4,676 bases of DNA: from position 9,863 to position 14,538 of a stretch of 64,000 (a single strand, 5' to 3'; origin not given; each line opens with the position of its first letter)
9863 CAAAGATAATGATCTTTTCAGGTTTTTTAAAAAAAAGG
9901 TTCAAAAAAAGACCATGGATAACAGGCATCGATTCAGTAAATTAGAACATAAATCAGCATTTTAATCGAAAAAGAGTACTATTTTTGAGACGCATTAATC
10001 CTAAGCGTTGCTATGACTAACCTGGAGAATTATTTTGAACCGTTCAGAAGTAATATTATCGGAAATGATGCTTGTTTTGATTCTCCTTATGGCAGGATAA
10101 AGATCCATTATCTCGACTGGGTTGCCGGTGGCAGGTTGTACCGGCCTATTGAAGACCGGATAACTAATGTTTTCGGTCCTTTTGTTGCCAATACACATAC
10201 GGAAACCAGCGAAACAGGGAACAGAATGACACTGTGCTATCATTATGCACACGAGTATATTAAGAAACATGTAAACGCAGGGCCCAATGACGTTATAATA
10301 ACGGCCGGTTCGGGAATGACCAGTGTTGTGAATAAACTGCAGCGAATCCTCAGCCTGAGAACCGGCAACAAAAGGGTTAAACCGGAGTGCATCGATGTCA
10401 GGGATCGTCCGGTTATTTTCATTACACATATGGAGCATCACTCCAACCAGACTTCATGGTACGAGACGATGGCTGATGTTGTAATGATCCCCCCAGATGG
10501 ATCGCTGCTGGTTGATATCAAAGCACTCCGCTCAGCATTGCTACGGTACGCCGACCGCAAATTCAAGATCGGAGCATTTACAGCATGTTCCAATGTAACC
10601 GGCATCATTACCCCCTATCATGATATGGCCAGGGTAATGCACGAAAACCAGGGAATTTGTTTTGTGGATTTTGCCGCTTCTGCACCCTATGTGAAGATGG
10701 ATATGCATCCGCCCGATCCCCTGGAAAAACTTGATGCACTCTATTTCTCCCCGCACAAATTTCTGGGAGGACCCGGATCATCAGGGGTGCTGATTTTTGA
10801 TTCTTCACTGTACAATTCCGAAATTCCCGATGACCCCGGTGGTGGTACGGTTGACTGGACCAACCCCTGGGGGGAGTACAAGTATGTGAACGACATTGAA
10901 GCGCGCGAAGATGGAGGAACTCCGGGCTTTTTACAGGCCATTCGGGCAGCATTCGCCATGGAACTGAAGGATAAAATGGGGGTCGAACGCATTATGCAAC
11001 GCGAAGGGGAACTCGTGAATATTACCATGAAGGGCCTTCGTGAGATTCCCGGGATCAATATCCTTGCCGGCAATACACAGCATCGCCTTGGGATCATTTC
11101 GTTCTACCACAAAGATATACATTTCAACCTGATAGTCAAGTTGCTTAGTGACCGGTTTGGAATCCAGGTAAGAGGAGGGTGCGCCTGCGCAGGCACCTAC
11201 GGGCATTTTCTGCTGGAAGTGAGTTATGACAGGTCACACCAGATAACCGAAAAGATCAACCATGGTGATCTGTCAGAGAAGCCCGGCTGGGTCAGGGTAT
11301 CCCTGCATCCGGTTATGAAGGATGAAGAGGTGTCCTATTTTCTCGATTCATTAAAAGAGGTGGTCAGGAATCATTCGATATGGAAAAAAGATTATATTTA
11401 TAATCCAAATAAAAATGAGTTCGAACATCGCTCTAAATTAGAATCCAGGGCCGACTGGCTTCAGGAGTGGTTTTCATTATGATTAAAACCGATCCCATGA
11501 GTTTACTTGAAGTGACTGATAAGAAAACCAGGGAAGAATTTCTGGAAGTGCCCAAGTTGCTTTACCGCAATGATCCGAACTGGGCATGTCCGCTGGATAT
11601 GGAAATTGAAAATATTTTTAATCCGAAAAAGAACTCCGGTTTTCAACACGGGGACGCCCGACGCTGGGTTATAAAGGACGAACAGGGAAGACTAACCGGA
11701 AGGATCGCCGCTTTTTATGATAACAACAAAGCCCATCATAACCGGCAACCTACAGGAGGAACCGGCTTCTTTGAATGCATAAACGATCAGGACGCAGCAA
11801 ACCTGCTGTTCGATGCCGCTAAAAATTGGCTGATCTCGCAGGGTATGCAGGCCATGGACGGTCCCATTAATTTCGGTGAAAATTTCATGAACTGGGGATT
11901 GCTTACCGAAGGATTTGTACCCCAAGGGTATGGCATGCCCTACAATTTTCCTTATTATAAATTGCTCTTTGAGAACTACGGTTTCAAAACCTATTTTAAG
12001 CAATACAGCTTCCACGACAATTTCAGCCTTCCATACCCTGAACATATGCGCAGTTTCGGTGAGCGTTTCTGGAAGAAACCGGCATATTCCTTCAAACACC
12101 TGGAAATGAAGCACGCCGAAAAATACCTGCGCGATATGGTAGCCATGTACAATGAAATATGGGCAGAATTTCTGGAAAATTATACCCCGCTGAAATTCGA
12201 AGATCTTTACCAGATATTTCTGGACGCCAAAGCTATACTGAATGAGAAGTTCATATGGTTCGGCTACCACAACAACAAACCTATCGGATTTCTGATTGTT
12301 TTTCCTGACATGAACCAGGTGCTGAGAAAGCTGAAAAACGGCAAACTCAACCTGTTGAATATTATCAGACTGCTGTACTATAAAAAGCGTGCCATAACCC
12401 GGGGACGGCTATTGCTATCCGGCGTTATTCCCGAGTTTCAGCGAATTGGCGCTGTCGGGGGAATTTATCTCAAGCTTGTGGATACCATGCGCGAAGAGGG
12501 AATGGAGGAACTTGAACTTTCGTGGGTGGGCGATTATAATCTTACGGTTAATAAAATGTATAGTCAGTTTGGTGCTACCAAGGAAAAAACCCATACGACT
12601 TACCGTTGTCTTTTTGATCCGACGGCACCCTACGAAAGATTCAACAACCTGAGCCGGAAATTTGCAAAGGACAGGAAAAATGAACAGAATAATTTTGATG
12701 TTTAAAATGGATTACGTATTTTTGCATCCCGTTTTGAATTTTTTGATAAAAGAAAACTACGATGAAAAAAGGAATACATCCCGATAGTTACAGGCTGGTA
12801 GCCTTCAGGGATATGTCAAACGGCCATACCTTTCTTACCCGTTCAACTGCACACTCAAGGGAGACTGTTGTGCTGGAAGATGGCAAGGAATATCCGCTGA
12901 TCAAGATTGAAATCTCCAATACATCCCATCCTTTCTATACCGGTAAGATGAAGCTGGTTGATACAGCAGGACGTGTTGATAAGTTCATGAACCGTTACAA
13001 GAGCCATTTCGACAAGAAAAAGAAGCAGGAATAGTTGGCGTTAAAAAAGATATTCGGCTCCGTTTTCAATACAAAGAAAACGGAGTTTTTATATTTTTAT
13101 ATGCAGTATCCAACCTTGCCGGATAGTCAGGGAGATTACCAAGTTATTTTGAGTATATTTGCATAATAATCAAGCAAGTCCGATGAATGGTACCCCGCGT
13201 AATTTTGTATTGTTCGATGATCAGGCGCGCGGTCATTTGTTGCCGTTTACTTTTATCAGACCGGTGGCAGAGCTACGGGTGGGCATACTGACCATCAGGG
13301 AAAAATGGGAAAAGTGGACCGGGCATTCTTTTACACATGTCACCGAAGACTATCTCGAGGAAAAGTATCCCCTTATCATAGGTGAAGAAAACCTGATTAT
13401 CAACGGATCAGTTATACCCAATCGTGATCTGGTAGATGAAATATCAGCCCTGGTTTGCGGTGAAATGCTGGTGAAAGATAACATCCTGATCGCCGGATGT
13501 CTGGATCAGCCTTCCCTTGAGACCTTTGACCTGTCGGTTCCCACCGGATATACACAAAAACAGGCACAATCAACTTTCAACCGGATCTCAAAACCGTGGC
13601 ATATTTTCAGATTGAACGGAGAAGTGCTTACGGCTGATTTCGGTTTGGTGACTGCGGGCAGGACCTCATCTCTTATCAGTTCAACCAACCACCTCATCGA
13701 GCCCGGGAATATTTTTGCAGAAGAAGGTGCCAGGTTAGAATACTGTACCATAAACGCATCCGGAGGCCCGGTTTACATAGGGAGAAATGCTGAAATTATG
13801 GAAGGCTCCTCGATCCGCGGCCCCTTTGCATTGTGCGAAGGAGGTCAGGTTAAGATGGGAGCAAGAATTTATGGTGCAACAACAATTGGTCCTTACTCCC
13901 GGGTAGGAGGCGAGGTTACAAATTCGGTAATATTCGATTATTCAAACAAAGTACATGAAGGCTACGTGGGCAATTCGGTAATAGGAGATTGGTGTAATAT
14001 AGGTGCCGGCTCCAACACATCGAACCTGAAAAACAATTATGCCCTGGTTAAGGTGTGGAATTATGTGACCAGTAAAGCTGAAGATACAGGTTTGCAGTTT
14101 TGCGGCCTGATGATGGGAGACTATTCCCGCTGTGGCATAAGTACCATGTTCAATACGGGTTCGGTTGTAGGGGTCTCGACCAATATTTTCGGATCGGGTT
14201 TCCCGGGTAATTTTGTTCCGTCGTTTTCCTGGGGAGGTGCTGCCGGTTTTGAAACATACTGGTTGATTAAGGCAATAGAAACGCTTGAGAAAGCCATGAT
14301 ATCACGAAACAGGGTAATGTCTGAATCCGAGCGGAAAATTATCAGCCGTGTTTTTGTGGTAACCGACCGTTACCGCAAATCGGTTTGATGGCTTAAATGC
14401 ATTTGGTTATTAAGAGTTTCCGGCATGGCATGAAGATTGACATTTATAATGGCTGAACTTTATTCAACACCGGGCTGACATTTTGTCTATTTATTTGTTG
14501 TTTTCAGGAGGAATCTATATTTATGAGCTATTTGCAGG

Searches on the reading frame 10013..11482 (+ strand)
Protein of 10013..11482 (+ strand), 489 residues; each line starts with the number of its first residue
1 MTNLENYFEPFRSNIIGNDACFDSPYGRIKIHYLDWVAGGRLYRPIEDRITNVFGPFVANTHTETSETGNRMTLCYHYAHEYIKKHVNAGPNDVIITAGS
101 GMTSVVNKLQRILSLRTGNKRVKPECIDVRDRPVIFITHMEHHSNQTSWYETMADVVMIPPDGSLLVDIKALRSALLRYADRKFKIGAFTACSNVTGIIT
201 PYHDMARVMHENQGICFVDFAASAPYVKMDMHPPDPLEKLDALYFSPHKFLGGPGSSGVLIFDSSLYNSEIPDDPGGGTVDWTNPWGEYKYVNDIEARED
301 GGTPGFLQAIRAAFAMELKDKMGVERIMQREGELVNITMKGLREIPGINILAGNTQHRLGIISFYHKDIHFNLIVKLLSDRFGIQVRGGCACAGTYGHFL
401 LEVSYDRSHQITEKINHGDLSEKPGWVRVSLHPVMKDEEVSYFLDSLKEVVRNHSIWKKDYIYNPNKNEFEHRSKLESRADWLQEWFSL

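Call 26: search_protein_families(library=pfam, proteins=[window:10013-11482:+], max_evalue=0.00001)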
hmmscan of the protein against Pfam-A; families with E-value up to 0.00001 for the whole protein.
window:10013-11482:+ (489 aa): 1 family
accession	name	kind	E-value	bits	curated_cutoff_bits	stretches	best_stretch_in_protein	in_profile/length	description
PF00266.25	Aminotran_5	-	6.9e-45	154.1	21.5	1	33-443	2-371/371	Aminotransferase class-V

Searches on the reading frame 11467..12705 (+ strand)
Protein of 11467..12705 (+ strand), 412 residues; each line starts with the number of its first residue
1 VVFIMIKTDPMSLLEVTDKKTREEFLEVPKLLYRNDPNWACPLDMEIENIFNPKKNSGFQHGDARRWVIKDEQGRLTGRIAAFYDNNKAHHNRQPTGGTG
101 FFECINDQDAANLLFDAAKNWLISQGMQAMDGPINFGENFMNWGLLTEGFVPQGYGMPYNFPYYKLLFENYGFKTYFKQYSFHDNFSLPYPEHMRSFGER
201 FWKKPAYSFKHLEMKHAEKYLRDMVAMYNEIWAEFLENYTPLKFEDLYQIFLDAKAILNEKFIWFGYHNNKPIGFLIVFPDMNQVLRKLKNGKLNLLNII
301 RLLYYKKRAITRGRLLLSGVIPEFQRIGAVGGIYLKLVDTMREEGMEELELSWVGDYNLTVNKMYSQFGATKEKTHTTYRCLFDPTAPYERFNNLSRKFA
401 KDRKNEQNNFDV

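Call 26: search_protein_families(library=pfam, proteins=[window:11467-12705:+], max_evalue=0.00001)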
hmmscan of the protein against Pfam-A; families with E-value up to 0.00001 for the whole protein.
window:11467-12705:+ (412 aa): 1 family
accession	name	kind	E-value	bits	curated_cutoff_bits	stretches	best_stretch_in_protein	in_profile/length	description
PF00583.31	Acetyltransf_1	-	3e-07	31.1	20.7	1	226-369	3-115/116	Acetyltransferase (GNAT) family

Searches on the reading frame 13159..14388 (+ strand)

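Call 26: search_protein_families(library=pfam, proteins=[window:13159-14388:+], max_evalue=0.00001)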
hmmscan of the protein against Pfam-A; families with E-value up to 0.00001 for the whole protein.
window:13159-14388:+ (409 aa): 2 families
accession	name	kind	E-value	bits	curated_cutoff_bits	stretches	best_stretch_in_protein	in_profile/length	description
PF13562.11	NTP_transf_4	-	4.6e-46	157.2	27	1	17-169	2-153/153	Sugar nucleotidyl transferase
PF00132.30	Hexapep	-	1.5e-06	28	27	0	271-285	18-32/36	Bacterial transferase hexapeptide (six repeats)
